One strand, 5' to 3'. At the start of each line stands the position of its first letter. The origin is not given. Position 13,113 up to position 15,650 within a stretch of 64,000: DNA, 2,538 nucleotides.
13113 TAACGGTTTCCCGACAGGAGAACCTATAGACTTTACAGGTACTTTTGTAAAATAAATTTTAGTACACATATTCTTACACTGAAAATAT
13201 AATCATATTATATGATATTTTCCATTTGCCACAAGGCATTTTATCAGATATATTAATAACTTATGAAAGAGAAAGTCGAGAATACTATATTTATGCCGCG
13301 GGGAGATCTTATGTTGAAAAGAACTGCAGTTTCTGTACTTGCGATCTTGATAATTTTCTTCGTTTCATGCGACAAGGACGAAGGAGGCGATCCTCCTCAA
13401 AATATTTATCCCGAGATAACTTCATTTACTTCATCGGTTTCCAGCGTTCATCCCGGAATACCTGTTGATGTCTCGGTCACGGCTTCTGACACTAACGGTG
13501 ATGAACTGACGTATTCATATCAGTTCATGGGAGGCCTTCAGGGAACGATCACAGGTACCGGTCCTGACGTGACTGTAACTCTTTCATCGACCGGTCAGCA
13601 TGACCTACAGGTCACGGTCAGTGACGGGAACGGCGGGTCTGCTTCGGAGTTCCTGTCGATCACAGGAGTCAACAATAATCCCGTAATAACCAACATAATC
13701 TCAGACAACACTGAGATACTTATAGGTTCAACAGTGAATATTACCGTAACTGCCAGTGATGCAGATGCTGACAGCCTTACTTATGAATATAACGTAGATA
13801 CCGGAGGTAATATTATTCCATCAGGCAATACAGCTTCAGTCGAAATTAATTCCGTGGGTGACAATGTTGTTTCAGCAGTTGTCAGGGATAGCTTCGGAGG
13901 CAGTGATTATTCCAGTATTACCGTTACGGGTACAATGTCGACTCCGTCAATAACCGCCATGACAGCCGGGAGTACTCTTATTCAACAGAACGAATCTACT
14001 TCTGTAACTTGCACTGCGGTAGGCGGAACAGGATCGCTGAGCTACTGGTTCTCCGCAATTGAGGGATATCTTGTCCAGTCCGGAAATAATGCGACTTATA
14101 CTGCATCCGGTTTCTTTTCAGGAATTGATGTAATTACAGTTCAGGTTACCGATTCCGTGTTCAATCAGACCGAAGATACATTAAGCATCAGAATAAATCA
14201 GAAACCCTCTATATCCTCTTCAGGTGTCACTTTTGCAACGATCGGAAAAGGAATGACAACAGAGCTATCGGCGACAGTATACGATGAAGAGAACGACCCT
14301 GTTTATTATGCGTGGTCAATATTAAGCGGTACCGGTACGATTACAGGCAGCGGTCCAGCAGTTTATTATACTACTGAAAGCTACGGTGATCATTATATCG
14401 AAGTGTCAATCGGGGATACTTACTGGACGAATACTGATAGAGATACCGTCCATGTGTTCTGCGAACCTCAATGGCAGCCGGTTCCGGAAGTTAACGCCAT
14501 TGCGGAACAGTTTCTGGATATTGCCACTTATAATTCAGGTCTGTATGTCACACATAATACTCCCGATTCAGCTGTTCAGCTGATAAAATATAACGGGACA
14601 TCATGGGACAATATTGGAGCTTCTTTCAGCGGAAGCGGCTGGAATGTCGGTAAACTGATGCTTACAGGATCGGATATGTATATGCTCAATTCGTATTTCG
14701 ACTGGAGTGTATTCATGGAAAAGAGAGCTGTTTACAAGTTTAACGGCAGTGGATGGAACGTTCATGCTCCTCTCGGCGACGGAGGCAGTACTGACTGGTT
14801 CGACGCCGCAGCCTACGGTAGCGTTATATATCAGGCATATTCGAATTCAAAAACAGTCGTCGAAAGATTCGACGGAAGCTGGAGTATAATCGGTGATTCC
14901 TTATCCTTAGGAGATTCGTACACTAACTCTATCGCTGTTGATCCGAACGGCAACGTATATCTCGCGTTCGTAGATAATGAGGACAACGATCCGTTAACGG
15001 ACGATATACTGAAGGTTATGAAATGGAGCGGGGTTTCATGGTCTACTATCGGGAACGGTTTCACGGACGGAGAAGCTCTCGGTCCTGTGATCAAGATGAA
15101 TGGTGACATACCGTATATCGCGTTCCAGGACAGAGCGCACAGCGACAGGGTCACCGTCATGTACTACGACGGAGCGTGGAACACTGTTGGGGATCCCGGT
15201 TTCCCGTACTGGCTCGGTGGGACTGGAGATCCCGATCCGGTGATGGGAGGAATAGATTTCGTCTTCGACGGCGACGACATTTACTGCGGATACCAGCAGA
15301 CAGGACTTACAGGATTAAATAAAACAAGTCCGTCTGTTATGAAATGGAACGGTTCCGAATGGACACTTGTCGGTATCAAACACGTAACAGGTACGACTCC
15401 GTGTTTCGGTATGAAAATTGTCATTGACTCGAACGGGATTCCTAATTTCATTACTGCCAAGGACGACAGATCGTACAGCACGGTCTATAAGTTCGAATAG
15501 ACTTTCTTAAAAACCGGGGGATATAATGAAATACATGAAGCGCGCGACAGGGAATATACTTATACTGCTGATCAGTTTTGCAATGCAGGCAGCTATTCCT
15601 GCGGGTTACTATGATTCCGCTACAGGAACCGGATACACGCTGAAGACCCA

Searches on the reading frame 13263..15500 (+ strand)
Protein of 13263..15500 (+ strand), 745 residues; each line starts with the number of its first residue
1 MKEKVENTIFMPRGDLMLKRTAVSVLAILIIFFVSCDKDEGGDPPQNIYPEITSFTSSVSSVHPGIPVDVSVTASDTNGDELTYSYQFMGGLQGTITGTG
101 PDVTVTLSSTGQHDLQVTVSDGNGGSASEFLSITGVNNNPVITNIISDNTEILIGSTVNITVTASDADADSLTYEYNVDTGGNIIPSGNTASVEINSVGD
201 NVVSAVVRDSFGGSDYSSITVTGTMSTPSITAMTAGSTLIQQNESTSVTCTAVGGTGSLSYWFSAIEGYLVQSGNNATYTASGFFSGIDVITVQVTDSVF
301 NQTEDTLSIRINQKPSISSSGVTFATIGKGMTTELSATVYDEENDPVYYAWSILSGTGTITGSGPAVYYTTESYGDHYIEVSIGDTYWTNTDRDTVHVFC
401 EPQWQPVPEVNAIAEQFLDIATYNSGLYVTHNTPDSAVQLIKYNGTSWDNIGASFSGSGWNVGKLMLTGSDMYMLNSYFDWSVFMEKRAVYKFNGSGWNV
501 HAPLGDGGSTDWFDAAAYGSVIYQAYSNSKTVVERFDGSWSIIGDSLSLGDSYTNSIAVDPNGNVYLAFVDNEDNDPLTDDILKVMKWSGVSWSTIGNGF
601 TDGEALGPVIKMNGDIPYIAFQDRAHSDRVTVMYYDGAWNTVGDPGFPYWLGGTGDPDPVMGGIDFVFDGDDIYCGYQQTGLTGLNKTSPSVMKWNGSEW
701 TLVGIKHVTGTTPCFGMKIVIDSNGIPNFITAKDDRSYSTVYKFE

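Call 5: search_protein_families(library=pfam, proteins=[window:13263-15500:+], max_evalue=0.01)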
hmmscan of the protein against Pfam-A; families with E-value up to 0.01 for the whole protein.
window:13263-15500:+ (745 aa): 6 families
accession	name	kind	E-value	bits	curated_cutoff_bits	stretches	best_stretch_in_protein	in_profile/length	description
PF00801.26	PKD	-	1.6e-11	44.4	23.5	2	60-128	9-74/80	PKD domain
PF18911.6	PKD_4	-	1.1e-07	32.2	27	1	59-128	11-77/85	PKD domain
PF17963.7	Big_9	-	1.3e-06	29.6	23.6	1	59-134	11-89/89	Bacterial Ig domain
PF13927.12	Ig_3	-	9.2e-05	23.3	30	0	228-264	2-36/78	Immunoglobulin domain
PF06739.17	SBBP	-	0.00027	21.3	20.5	1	550-568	11-29/38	Beta-propeller repeat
PF22352.2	K319L-like_PKD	-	0.0043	17.5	27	0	69-134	15-83/84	K319L-like, PKD domain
